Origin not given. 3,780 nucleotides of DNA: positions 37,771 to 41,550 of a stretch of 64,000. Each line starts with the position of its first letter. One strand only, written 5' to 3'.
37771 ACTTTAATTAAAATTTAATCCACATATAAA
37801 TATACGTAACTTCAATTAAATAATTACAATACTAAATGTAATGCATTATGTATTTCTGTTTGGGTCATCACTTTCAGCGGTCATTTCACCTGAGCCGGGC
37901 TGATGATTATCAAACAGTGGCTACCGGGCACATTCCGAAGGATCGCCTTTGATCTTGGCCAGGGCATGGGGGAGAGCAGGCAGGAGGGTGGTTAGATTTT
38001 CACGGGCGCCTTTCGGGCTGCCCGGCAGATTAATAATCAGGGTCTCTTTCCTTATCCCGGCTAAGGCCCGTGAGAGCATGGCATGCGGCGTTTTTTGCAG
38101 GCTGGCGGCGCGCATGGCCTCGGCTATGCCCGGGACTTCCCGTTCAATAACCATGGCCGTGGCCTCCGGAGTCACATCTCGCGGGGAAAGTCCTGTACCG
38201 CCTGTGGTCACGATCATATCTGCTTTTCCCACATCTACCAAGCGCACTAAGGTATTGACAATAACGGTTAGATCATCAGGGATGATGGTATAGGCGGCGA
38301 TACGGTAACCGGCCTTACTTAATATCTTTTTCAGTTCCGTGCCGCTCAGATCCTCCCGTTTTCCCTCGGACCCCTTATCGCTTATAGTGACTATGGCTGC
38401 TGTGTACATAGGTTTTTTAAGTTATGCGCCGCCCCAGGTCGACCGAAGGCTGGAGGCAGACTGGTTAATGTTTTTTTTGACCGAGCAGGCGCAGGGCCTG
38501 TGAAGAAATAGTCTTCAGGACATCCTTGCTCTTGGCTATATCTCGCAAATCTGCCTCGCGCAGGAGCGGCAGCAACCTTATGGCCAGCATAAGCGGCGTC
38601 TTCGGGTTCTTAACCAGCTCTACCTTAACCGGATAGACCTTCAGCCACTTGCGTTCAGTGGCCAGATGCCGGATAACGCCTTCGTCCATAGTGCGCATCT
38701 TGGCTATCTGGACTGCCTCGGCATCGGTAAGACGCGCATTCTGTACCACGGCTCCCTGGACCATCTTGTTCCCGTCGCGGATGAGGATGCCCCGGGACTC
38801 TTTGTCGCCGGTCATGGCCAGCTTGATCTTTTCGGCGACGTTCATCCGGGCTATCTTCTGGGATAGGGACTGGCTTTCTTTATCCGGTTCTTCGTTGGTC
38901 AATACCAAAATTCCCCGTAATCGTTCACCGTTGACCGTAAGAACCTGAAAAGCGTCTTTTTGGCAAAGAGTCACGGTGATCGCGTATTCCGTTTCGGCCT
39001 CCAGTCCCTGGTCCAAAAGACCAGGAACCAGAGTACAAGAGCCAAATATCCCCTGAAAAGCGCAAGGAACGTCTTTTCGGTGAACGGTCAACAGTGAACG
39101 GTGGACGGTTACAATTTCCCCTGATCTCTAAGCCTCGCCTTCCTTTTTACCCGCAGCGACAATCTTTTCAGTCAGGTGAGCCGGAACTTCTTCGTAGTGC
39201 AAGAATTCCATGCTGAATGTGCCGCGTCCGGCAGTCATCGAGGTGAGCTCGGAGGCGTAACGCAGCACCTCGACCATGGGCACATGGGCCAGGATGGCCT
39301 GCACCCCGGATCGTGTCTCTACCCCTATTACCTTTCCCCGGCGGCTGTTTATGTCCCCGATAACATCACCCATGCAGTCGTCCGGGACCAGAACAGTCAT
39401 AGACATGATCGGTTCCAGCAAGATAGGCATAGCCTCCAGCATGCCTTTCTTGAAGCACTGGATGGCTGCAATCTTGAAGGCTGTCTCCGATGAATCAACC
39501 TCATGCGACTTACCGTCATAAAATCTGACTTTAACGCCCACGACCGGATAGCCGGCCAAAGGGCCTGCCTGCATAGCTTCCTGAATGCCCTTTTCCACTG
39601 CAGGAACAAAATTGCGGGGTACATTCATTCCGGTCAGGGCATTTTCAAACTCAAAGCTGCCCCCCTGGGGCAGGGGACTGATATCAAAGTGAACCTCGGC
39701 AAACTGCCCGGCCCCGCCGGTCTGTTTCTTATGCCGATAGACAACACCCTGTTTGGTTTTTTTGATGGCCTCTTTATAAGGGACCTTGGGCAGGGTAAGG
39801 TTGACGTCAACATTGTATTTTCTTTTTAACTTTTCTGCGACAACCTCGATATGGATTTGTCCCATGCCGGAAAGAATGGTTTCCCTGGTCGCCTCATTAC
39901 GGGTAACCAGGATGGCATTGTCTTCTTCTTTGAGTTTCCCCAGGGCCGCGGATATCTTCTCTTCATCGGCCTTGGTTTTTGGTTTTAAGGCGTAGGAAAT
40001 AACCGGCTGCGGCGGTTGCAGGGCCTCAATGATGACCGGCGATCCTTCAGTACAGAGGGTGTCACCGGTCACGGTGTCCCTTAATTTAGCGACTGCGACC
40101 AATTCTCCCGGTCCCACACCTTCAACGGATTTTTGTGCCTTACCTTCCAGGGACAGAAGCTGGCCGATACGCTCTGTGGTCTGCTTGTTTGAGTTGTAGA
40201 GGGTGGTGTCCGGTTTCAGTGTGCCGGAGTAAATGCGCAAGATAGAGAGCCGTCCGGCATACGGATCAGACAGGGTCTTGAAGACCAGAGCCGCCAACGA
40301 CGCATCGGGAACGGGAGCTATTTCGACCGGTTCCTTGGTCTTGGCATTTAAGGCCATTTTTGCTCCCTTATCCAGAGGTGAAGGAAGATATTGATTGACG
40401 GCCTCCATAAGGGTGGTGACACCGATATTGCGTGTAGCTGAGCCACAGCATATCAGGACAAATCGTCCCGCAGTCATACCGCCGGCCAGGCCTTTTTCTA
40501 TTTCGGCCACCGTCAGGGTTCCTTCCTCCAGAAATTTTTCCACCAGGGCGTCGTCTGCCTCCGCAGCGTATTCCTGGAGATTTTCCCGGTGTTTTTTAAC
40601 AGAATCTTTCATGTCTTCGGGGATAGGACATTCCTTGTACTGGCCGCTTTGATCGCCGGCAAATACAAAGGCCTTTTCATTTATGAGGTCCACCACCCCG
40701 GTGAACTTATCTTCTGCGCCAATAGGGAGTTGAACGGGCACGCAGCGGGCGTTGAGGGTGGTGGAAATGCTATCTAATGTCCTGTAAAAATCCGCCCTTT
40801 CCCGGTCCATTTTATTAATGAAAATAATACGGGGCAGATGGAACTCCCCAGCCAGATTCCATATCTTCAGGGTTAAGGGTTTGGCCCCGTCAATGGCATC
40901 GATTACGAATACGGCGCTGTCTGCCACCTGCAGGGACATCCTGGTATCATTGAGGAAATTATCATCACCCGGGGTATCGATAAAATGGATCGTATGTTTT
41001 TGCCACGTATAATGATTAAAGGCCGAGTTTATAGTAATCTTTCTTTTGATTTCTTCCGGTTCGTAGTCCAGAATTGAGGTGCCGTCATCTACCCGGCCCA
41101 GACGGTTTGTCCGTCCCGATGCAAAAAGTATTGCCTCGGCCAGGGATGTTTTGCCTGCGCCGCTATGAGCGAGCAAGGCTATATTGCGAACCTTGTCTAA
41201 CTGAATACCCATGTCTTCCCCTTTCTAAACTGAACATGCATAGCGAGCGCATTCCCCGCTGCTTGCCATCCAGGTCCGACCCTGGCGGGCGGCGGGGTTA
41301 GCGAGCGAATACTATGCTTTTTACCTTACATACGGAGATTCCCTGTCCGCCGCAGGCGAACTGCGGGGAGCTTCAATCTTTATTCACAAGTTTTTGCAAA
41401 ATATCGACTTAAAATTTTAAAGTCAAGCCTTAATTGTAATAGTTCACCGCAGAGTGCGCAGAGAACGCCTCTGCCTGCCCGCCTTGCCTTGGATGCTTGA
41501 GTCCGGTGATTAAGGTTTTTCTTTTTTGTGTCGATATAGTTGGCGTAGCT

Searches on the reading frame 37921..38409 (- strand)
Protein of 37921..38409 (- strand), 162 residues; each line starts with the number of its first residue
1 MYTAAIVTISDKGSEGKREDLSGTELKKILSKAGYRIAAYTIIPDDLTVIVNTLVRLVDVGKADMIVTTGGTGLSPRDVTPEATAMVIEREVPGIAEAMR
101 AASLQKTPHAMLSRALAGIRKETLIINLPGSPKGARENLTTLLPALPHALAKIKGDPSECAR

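Call 19: search_protein_families(library=pfam, proteins=[window:37921-38409:-])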
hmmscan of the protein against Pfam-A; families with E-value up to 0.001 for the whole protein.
window:37921-38409:- (162 aa): 1 family
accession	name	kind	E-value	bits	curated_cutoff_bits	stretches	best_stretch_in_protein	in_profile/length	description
PF00994.29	MoCF_biosynth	-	8.3e-35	120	26.6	1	5-148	1-144/144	Probable molybdopterin binding domain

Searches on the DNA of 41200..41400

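Call 33: search_rna_families(source=window, start=41200, end=41400, threshold=evalue, max_evalue=10)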
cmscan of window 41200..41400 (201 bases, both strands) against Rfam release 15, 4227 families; matches with E-value up to 10: 5.
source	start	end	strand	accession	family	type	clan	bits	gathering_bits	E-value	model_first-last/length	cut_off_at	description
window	41237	41318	+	RF03791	mir-4526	Gene; miRNA;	-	18.5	100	0.47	1-87/87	no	mir-4526 microRNA precursor family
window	41243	41310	+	RF01015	mir-885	Gene; miRNA;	-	13.6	66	3.9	1-74/74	no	mir-885 microRNA precursor family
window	41222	41235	-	RF01317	CRISPR-DR4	Gene; CRISPR;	CL00014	13.3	35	5.5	1-28/28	no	CRISPR RNA direct repeat element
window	41254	41298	+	RF04198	MIR8670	Gene; miRNA;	-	12.4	150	9.3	1-142/142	no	MIR8670 microRNA precursor family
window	41355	41400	+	RF03142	L2-Alphaproteobacteria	Cis-reg; leader;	-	9.5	37.8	4.8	1-53/66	3'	L2-Alphaproteobacteria ribosomal protein leader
